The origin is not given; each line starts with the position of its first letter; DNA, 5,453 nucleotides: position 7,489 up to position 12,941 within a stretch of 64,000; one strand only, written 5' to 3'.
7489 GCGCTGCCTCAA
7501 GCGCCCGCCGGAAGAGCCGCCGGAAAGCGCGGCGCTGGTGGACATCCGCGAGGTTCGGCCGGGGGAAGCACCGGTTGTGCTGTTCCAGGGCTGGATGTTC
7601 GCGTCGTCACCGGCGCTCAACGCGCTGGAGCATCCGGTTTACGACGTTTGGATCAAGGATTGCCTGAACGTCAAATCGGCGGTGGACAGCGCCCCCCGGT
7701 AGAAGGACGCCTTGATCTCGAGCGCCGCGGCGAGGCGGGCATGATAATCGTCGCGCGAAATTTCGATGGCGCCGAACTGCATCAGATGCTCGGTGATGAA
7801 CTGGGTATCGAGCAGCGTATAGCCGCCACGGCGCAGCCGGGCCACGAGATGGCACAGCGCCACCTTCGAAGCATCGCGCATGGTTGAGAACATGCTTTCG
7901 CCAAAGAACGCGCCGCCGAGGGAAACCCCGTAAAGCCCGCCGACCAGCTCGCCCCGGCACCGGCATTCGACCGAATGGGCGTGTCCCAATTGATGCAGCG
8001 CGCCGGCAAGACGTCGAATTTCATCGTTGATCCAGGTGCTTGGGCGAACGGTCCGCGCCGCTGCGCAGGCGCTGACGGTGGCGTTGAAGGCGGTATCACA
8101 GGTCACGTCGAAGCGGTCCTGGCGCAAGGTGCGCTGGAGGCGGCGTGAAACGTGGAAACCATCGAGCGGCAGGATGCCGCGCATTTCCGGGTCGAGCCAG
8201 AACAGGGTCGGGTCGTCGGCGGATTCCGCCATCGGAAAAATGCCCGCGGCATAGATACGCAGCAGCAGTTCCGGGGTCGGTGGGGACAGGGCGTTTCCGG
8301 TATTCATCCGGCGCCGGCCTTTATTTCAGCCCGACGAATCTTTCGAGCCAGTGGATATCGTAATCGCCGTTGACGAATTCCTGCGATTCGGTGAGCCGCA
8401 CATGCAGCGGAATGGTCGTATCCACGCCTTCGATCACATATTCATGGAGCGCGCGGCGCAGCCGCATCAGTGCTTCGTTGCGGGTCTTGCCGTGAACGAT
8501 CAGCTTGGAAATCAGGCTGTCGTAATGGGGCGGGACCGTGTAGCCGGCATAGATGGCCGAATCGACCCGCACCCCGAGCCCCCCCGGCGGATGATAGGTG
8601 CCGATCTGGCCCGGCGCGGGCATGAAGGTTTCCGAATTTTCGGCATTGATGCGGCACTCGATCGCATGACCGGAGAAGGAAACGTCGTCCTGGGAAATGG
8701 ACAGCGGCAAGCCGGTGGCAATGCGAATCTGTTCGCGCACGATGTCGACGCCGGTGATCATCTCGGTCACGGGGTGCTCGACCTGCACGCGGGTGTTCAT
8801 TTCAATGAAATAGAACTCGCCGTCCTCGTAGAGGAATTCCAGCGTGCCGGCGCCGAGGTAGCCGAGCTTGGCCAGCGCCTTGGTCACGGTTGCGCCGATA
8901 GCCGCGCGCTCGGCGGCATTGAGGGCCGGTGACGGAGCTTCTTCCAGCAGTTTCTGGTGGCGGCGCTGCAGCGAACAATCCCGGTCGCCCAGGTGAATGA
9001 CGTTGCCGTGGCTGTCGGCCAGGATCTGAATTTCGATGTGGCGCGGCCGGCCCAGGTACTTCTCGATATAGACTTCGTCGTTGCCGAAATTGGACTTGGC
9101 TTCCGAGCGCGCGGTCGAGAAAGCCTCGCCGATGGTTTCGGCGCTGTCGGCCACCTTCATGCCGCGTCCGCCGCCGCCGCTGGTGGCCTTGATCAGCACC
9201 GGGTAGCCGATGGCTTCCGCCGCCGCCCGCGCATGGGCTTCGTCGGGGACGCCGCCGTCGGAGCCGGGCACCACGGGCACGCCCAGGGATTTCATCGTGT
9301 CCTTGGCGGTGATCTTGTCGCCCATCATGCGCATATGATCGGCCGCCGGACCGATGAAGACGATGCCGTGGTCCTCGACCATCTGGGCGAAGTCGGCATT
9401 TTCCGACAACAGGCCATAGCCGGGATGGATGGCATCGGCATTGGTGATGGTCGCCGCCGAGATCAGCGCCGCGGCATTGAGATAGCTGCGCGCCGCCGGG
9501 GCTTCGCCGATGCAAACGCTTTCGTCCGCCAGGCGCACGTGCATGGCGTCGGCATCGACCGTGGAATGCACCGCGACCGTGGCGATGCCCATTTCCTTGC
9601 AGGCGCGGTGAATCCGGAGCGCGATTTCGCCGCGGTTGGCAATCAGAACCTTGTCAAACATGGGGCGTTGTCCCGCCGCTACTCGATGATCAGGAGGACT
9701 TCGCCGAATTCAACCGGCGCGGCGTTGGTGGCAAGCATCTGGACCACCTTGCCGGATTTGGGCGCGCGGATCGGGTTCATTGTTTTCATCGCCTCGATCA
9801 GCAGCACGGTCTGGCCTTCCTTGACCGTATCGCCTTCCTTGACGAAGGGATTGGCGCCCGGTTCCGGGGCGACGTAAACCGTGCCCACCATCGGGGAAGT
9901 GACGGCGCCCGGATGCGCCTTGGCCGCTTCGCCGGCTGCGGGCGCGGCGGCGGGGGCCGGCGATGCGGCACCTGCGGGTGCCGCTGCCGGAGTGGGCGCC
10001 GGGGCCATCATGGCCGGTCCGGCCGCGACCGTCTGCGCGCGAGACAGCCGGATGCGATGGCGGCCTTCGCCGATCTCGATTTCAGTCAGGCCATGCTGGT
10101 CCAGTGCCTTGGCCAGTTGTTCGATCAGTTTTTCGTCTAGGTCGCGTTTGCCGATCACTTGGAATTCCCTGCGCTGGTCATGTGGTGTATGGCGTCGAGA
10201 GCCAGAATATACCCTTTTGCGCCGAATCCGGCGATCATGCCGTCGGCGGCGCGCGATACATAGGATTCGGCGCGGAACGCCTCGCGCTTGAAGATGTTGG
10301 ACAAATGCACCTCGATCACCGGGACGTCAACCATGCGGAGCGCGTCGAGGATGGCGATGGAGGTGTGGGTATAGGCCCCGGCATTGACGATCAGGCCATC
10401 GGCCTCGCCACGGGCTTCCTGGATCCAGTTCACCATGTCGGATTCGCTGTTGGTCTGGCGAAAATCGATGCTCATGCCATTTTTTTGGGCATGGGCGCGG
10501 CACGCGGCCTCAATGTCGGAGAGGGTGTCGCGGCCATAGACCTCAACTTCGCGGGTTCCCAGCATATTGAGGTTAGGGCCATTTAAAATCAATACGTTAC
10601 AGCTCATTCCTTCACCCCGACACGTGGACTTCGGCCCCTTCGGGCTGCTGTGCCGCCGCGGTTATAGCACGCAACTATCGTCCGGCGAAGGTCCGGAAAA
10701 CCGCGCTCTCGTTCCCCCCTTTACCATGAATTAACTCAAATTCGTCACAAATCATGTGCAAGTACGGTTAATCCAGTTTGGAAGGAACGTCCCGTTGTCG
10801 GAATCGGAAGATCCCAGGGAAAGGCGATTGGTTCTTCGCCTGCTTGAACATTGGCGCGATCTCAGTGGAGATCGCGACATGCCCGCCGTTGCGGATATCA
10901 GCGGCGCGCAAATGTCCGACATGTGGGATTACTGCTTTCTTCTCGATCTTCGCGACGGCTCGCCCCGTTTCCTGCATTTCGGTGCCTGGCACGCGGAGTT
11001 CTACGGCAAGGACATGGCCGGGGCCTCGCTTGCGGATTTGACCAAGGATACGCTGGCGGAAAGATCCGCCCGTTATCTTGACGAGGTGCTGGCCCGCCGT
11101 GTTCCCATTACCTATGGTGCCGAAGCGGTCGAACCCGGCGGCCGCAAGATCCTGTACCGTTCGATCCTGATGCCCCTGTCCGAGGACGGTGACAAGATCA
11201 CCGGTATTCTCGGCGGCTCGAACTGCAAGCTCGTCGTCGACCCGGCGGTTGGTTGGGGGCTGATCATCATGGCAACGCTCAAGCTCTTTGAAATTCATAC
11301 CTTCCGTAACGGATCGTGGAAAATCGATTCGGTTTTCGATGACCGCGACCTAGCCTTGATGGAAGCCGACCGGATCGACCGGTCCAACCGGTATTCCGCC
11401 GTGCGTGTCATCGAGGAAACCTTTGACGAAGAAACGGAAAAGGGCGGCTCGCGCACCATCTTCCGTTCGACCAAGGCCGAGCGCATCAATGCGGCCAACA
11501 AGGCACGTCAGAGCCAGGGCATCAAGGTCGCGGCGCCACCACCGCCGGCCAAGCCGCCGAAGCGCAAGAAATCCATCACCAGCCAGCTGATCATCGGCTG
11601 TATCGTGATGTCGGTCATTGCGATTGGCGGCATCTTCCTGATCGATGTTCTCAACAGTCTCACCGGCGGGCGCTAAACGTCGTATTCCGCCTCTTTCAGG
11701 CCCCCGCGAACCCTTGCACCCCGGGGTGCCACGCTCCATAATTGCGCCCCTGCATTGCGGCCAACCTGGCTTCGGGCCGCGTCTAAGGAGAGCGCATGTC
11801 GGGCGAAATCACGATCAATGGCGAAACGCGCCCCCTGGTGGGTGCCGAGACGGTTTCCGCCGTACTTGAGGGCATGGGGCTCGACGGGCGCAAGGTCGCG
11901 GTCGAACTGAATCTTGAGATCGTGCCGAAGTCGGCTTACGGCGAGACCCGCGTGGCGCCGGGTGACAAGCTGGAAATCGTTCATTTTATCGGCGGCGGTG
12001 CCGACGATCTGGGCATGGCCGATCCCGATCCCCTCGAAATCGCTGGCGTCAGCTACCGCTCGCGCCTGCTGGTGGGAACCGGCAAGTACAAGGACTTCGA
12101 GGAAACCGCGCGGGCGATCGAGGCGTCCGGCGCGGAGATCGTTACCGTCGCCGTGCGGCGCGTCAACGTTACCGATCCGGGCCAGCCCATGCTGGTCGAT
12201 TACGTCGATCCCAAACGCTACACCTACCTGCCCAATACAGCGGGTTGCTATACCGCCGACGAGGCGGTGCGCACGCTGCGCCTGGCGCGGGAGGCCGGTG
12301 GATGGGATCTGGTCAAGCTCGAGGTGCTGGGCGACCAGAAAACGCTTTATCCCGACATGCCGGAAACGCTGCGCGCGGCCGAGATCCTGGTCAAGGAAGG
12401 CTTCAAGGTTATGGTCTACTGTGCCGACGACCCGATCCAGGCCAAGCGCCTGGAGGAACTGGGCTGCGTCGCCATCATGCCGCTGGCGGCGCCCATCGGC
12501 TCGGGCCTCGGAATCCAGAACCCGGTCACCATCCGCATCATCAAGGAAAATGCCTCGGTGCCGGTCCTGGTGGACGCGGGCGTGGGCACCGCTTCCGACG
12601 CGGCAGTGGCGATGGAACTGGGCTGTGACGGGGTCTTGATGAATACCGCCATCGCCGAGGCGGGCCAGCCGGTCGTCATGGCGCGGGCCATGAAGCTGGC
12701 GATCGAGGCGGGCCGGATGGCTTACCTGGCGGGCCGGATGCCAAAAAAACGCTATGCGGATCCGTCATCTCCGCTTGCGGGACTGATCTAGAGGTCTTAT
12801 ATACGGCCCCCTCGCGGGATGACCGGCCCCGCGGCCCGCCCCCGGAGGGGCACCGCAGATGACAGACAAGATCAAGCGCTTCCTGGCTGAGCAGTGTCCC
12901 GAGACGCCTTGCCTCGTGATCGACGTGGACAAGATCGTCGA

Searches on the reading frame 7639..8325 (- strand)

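Call 16: search_protein_families(library=pfam, proteins=[window:7639-8325:-], max_evalue=0.001)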
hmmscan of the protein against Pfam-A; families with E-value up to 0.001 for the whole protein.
window:7639-8325:- (228 aa): 2 families
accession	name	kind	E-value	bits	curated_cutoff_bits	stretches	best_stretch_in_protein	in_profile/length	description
PF03588.20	Leu_Phe_trans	-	6.2e-64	215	22.7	1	18-190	1-171/171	Leucyl/phenylalanyl-tRNA protein transferase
PF13480.13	Acetyltransf_6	-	0.00045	20.8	22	1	64-147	12-103/143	Acetyltransferase (GNAT) domain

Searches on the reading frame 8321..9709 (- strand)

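Call 16: search_protein_families(library=pfam, proteins=[window:8321-9709:-], max_evalue=0.001)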
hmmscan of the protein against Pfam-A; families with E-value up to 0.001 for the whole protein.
window:8321-9709:- (462 aa): 5 families
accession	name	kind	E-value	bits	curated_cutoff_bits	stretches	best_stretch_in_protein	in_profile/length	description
PF02786.22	CPSase_L_D2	-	2.7e-79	266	19.8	1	131-337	1-209/211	Carbamoyl-phosphate synthase L chain, ATP binding domain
PF00289.28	Biotin_carb_N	-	2.7e-45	153.8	25.5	1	17-126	1-110/110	Biotin carboxylase, N-terminal domain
PF02785.25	Biotin_carb_C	-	7.1e-40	135.9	32.4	1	351-457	1-108/108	Biotin carboxylase C-terminal domain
PF02222.28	ATP-grasp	-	8.3e-10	39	27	1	154-308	16-163/179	ATP-grasp domain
PF07478.18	Dala_Dala_lig_C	-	1.6e-08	34.7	24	1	159-306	27-174/204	D-ala D-ala ligase C-terminus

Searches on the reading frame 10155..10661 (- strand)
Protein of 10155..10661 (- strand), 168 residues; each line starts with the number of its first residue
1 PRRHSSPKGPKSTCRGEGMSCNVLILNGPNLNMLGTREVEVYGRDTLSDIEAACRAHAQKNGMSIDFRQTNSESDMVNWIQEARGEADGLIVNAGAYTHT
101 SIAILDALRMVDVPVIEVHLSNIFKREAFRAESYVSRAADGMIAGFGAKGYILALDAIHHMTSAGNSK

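Call 16: search_protein_families(library=pfam, proteins=[window:10155-10661:-], max_evalue=0.001)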
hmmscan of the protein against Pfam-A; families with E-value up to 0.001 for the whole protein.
window:10155-10661:- (168 aa): 1 family
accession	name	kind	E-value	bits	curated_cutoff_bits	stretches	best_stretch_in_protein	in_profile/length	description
PF01220.24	DHquinase_II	-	1.8e-58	196.6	23.3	1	23-158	2-137/138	Dehydroquinase class II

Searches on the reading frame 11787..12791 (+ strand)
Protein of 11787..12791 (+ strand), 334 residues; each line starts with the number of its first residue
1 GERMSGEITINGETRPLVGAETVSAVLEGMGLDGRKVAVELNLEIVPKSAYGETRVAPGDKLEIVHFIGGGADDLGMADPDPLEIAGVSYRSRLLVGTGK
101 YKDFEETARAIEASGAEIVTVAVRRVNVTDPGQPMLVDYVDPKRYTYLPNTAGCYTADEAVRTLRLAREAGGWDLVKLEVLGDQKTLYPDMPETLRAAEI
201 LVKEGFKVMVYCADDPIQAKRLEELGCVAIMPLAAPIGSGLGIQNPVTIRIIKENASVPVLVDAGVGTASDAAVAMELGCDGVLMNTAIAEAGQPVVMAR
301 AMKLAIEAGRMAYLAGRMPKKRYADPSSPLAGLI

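Call 16: search_protein_families(library=pfam, proteins=[window:11787-12791:+], max_evalue=0.001)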
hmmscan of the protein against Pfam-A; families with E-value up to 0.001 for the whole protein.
window:11787-12791:+ (334 aa): 2 families
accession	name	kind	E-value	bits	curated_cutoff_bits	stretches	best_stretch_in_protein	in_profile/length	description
PF05690.20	ThiG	-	5.9e-114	380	23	1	85-329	2-247/247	Thiazole biosynthesis protein ThiG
PF02597.26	ThiS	-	2.2e-13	51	22.5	1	8-71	1-76/76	ThiS family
